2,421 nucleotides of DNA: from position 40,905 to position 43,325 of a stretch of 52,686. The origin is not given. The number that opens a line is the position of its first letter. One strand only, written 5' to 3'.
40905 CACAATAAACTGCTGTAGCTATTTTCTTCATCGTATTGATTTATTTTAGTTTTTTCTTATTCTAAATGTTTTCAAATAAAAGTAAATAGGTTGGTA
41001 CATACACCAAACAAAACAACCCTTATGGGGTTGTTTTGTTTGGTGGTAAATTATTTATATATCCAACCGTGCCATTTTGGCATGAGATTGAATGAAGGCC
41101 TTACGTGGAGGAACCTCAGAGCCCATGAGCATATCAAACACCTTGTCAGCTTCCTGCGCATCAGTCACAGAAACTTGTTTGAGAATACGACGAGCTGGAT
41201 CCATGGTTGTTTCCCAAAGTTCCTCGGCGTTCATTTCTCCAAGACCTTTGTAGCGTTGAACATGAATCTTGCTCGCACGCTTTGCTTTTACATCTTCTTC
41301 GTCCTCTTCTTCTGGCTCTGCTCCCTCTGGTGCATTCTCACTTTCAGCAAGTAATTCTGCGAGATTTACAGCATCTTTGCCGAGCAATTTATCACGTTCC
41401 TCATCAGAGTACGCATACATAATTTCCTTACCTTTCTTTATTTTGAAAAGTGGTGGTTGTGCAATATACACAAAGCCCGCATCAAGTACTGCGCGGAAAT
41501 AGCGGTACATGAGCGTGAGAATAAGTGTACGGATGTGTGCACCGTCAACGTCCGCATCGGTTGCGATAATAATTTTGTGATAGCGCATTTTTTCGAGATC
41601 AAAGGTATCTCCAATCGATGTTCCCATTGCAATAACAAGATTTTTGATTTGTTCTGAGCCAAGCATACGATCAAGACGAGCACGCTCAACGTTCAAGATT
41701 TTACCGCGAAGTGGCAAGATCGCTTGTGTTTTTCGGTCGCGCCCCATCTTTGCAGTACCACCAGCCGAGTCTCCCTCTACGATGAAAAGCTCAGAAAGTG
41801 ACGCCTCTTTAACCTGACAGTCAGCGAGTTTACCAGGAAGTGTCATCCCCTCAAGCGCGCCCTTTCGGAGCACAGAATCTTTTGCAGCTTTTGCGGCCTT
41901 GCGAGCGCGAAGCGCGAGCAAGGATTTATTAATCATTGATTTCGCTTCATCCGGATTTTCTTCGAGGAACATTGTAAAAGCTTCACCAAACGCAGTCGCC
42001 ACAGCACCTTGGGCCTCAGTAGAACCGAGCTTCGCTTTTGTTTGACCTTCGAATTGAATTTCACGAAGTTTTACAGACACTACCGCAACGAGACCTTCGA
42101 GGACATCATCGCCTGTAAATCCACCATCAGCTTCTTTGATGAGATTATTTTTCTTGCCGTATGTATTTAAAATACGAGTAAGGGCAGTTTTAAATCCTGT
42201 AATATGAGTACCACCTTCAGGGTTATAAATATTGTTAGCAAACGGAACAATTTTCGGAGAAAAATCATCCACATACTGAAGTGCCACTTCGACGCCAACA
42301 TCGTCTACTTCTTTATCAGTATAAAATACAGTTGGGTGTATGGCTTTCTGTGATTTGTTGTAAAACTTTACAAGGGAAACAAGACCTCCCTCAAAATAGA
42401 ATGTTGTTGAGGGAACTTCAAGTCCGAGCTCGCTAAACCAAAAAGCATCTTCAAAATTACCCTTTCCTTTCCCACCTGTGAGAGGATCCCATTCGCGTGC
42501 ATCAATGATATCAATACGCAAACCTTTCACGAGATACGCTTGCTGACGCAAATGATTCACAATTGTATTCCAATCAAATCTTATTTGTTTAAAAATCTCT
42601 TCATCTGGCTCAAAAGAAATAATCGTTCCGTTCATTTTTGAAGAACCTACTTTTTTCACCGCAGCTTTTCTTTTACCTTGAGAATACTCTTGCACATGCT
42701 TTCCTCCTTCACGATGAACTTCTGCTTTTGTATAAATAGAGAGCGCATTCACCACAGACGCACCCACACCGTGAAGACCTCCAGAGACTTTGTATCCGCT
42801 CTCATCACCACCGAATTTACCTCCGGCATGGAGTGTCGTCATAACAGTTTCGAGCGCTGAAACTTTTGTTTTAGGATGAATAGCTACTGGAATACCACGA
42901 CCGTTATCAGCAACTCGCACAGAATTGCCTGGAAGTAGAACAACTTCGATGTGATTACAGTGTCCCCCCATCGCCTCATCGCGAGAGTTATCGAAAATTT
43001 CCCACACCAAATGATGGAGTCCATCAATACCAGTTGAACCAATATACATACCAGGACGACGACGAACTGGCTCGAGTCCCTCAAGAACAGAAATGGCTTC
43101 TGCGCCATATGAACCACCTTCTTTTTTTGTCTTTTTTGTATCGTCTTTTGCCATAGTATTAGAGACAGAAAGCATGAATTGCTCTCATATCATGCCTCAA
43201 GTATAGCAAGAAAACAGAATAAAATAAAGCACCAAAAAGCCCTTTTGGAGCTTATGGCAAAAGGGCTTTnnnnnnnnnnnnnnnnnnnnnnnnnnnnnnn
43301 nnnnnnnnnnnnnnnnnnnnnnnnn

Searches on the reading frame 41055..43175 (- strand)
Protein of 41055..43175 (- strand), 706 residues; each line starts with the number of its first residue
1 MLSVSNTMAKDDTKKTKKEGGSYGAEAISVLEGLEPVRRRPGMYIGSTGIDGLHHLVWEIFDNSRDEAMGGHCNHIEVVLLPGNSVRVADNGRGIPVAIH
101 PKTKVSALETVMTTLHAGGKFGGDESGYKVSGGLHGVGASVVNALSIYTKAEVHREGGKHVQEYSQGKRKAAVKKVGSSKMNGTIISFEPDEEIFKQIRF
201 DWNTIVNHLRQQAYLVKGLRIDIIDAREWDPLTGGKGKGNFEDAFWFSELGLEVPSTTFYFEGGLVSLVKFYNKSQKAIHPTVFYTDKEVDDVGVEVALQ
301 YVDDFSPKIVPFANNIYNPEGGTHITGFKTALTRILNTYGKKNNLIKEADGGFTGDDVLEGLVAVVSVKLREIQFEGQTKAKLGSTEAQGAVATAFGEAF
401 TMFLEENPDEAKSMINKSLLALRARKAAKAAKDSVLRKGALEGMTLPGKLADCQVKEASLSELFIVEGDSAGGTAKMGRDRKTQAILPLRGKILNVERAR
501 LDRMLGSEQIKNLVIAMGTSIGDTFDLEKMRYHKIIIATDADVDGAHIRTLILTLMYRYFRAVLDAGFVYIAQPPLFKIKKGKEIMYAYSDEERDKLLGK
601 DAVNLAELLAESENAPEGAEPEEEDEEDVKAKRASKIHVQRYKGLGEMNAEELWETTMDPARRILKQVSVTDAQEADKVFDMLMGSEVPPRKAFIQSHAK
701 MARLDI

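Call 21: find_encoding_contigs(protein=window:41055-43175:-, flank=10000, max_places=6)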
Protein window:41055-43175:- (706 aa): no gene with exactly this product is on record in the collection.
